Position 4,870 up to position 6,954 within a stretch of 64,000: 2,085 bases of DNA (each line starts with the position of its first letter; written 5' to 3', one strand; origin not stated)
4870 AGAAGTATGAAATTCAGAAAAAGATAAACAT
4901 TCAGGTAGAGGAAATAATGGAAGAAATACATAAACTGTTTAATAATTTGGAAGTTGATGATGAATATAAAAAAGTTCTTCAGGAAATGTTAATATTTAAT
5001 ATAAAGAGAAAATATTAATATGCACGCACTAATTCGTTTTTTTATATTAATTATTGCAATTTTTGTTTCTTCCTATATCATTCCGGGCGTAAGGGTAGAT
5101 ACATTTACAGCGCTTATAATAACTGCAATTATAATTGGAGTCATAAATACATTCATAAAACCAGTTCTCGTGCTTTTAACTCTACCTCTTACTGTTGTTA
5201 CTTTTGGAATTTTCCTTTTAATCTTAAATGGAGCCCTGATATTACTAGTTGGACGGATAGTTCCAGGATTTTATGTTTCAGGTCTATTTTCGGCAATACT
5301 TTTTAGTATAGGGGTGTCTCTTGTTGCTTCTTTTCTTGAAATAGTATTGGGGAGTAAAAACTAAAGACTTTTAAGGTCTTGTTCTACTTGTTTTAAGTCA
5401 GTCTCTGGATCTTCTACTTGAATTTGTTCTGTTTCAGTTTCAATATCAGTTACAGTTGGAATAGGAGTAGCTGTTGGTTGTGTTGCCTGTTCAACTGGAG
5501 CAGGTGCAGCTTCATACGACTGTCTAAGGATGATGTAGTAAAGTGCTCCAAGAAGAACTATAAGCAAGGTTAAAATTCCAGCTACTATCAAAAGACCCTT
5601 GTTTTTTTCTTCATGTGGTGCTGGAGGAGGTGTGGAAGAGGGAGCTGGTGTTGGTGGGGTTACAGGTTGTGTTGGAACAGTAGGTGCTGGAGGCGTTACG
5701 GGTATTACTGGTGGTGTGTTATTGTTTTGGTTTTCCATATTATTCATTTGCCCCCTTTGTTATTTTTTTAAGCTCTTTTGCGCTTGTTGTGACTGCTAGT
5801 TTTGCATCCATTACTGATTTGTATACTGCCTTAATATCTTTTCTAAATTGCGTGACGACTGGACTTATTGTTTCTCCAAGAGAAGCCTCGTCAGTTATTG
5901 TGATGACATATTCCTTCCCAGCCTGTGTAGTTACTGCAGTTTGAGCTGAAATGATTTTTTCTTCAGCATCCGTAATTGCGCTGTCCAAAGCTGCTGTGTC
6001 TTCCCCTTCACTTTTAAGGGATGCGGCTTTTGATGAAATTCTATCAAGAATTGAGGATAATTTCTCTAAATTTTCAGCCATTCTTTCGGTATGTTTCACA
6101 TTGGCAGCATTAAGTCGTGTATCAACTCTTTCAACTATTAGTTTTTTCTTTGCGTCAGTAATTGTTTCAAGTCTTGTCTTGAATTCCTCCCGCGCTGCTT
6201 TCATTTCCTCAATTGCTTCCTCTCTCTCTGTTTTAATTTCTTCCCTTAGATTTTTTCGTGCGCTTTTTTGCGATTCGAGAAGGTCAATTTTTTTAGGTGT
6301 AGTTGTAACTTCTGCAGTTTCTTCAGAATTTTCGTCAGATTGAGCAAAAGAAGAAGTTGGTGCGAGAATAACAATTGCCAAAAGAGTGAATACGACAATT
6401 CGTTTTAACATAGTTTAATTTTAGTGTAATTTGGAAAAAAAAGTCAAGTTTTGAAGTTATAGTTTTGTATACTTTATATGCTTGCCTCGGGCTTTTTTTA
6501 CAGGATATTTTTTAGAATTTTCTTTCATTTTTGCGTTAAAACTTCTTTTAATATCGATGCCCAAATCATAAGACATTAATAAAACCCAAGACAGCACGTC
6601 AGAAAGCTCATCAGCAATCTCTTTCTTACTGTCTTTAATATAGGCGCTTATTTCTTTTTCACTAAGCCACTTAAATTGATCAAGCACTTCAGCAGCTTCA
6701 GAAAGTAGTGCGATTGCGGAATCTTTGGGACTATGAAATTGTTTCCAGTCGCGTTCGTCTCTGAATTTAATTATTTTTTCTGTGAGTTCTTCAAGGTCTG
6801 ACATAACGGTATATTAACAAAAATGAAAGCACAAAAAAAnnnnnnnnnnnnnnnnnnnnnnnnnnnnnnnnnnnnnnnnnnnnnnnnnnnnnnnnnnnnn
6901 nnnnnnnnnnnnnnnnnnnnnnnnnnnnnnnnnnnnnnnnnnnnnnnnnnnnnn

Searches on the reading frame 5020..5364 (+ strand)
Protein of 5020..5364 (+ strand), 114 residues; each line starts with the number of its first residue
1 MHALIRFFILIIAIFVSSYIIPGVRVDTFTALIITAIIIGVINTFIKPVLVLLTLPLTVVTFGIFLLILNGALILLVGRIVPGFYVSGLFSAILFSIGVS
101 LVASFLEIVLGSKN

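Call 22: search_protein_families(library=pfam, proteins=[window:5020-5364:+], max_evalue=0.001)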
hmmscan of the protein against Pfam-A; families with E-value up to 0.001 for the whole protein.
window:5020-5364:+ (114 aa): 1 family
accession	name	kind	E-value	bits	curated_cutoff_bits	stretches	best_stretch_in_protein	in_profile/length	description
PF04020.18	Phage_holin_4_2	-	2.9e-26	92.6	28.8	1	1-105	1-105/105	Mycobacterial 4 TMS phage holin, superfamily IV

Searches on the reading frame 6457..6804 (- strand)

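Call 22: search_protein_families(library=pfam, proteins=[window:6457-6804:-], max_evalue=0.001)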
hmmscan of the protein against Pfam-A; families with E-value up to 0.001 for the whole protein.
window:6457-6804:- (115 aa): 2 families
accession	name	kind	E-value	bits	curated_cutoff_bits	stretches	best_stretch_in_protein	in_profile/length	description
PF12643.12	MazG-like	-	9.2e-14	51.9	27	1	35-115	5-85/85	MazG-like family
PF03819.22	MazG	-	6.4e-05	23.6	22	1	32-94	9-67/74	MazG nucleotide pyrophosphohydrolase domain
